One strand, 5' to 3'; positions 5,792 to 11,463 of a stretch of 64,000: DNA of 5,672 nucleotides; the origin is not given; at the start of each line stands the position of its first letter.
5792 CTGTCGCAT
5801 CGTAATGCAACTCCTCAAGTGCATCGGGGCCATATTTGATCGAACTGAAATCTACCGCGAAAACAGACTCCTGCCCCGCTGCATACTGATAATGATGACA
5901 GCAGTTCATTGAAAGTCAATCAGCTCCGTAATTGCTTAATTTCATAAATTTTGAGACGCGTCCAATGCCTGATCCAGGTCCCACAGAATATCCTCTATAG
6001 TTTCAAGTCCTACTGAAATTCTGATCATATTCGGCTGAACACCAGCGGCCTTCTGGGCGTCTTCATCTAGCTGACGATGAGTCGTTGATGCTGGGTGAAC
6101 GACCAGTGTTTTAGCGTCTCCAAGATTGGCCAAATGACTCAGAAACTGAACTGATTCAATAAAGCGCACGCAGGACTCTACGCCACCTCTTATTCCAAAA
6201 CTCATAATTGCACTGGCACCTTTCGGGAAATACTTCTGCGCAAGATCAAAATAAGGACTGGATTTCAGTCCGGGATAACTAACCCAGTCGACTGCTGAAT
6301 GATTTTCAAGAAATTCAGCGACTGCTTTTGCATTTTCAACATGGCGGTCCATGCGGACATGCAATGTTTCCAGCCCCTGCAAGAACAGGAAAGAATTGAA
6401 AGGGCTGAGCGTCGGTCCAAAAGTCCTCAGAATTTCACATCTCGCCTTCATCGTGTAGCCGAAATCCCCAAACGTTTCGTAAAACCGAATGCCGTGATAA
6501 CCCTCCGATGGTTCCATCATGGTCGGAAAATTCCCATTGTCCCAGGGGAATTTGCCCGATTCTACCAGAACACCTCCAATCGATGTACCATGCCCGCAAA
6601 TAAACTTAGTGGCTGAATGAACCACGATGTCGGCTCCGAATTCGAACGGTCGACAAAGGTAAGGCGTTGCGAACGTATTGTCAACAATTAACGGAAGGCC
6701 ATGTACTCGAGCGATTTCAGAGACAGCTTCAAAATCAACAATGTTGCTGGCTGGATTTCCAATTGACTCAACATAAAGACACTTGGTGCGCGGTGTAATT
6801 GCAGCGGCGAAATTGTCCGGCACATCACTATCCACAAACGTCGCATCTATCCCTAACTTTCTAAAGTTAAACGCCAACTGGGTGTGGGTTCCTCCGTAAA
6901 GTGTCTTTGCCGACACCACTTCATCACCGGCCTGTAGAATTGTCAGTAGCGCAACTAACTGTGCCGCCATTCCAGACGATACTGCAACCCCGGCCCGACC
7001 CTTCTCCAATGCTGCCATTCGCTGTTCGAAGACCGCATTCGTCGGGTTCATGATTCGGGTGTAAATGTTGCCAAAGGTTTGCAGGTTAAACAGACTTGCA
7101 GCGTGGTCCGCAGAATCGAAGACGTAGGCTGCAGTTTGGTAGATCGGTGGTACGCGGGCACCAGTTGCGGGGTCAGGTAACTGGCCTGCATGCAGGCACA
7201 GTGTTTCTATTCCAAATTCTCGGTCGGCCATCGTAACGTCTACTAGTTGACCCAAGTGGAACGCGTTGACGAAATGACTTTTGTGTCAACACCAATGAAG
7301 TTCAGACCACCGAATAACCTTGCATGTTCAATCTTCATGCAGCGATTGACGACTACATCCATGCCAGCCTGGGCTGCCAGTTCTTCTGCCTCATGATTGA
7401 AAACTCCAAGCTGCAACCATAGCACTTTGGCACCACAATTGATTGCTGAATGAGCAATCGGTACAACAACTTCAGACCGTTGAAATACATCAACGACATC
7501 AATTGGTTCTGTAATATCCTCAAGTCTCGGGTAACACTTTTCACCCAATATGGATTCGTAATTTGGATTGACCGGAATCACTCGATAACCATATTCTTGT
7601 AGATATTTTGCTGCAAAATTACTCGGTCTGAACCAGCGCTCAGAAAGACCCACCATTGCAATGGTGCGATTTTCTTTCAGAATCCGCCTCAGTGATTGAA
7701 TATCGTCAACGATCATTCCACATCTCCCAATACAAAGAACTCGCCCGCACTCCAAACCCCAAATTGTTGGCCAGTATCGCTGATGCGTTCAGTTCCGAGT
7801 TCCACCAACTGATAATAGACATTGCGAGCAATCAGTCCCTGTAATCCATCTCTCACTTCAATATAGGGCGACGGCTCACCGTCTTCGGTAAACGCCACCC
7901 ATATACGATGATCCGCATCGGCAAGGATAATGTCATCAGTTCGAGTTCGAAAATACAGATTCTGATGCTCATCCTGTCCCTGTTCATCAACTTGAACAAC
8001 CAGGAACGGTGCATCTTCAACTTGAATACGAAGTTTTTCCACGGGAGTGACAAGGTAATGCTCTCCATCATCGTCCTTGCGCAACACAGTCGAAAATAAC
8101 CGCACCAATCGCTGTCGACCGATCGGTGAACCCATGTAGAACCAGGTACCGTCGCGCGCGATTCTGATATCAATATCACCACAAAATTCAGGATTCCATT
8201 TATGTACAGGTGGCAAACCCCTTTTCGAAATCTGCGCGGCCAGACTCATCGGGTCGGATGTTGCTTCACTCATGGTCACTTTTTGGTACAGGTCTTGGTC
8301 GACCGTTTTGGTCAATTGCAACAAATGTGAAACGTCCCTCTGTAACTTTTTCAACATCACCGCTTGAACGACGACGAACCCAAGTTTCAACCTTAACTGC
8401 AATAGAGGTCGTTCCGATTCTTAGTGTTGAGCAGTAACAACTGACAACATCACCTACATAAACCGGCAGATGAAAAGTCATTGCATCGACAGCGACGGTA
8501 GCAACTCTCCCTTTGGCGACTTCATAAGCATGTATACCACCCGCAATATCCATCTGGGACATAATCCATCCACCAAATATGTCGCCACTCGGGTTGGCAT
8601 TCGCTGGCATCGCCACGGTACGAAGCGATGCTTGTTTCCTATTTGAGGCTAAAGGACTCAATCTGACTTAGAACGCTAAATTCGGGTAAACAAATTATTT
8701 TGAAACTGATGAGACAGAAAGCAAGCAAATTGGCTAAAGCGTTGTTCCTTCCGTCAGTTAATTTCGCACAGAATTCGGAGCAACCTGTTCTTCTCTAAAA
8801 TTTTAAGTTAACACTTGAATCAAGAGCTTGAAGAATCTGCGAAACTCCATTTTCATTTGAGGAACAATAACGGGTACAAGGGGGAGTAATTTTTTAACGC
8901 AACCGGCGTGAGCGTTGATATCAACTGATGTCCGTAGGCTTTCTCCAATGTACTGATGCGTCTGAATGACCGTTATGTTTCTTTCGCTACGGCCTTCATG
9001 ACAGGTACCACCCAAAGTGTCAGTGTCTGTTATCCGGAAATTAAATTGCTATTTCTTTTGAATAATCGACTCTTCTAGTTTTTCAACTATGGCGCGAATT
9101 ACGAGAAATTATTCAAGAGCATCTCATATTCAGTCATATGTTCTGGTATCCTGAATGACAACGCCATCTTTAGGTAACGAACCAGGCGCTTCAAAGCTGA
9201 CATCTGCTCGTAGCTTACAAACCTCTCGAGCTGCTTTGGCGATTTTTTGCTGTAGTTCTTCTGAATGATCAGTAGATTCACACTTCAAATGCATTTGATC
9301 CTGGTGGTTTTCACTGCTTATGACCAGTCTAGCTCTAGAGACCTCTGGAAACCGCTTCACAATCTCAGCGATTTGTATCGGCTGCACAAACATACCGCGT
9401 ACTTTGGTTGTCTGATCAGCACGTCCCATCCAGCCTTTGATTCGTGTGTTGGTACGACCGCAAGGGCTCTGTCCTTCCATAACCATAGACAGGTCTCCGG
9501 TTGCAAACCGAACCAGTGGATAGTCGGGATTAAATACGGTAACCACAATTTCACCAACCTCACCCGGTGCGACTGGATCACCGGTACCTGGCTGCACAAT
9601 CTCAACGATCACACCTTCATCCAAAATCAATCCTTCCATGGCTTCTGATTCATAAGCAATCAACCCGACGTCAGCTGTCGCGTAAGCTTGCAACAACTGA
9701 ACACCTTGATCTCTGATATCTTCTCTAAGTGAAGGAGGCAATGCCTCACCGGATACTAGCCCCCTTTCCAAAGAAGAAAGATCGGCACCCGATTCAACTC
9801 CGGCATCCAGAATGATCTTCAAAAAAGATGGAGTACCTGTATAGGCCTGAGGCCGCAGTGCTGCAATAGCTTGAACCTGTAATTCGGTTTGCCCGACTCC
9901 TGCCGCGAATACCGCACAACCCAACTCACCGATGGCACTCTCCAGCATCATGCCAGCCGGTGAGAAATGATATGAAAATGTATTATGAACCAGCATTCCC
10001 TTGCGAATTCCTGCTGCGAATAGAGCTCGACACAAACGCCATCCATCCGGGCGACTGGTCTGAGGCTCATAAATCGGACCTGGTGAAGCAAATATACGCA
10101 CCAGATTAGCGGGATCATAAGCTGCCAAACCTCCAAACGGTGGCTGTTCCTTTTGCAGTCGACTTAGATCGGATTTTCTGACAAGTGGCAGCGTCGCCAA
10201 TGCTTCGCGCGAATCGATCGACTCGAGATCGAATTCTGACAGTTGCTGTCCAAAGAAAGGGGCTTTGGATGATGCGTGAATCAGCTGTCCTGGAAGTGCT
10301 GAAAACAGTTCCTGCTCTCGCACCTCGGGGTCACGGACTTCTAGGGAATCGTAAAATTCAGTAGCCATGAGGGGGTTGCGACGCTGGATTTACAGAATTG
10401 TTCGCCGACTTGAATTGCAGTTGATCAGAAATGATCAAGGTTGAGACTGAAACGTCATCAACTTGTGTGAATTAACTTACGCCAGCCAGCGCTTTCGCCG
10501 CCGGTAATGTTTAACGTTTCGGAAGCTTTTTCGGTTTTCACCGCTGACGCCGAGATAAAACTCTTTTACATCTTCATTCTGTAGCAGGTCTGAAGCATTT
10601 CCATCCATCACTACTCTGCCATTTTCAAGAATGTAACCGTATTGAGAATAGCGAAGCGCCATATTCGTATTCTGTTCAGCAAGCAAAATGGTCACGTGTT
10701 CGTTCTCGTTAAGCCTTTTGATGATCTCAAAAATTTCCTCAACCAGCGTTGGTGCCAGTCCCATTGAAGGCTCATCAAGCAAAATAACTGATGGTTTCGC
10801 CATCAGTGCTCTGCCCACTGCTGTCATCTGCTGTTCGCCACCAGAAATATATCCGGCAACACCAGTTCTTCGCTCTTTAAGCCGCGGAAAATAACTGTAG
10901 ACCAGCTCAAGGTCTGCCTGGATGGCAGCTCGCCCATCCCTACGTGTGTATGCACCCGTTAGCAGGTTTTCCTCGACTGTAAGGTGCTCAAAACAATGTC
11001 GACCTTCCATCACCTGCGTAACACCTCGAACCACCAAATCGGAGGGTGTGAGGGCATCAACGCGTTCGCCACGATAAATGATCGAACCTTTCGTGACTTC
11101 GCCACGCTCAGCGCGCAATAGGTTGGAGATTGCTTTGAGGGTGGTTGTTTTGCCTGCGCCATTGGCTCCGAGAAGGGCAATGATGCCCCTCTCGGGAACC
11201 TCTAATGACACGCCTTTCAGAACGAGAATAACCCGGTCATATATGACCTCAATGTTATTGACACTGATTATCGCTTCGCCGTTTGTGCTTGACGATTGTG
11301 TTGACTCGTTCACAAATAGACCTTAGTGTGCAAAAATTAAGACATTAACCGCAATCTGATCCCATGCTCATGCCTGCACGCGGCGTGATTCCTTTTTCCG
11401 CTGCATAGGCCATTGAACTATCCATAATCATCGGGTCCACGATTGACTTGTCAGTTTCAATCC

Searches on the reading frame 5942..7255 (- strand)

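Call 42: search_protein_families(library=pfam, proteins=[window:5942-7255:-], max_evalue=1e-8)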
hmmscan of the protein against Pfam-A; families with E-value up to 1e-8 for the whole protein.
window:5942-7255:- (437 aa): 2 families
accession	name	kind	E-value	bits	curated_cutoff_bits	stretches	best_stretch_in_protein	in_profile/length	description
PF01053.26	Cys_Met_Meta_PP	-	1.5e-135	452.1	27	1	17-431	1-380/381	Cys/Met metabolism PLP-dependent enzyme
PF01041.23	DegT_DnrJ_EryC1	-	1.2e-11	44.9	19.8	1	69-194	22-147/360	DegT/DnrJ/EryC1/StrS aminotransferase family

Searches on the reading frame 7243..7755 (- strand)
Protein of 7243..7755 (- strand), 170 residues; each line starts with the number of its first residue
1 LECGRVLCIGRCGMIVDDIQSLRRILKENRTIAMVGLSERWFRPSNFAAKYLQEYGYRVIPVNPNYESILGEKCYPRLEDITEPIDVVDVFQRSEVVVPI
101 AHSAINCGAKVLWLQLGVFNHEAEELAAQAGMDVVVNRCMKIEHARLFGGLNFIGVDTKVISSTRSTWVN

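Call 42: search_protein_families(library=pfam, proteins=[window:7243-7755:-], max_evalue=1e-8)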
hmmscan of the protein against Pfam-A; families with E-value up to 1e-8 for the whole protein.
window:7243-7755:- (170 aa): 1 family
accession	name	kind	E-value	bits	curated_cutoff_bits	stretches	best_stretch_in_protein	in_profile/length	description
PF13380.12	CoA_binding_2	-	1.4e-39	135.6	22.8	1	30-144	1-115/116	CoA binding domain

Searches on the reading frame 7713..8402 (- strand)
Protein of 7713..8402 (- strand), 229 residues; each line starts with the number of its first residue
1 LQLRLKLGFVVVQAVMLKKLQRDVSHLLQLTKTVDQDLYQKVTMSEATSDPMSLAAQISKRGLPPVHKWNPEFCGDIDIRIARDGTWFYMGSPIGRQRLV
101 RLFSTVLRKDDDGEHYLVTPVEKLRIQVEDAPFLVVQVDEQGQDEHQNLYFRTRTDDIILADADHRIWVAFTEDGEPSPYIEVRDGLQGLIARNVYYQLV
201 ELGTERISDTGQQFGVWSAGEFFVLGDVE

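Call 42: search_protein_families(library=pfam, proteins=[window:7713-8402:-], max_evalue=1e-8)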
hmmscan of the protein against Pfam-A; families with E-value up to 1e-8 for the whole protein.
window:7713-8402:- (229 aa): 2 families
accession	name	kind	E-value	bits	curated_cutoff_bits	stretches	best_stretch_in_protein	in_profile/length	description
PF06938.16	DUF1285_N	-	1.7e-36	124.3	29.3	1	64-131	1-67/67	Domain of unknown function (DUF1285), N-terminal domain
PF21028.2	DUF1285_C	-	5.6e-32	110.3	29.3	1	132-225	1-95/95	Protein of unknown function (DUF1285), C-terminal domain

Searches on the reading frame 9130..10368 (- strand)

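Call 42: search_protein_families(library=pfam, proteins=[window:9130-10368:-], max_evalue=1e-8)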
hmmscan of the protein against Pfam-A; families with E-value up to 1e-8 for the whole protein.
window:9130-10368:- (412 aa): 1 family
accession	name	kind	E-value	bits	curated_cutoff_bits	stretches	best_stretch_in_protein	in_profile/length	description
PF00501.34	AMP-binding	-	4.6e-13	49.1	29.9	1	150-276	232-374/384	AMP-binding enzyme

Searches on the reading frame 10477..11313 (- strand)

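Call 43: search_protein_families(library=pfam, proteins=[window:10477-11313:-], max_evalue=1e-8)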
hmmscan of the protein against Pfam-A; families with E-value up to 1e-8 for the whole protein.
window:10477-11313:- (278 aa): 2 families
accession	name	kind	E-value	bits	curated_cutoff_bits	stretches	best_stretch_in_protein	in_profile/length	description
PF00005.33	ABC_tran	-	1.2e-23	84.7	25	1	32-183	1-136/137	ABC transporter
PF13304.12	AAA_21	-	1.8e-12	48.4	27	0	44-84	1-51/304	AAA domain, putative AbiEii toxin, Type IV TA system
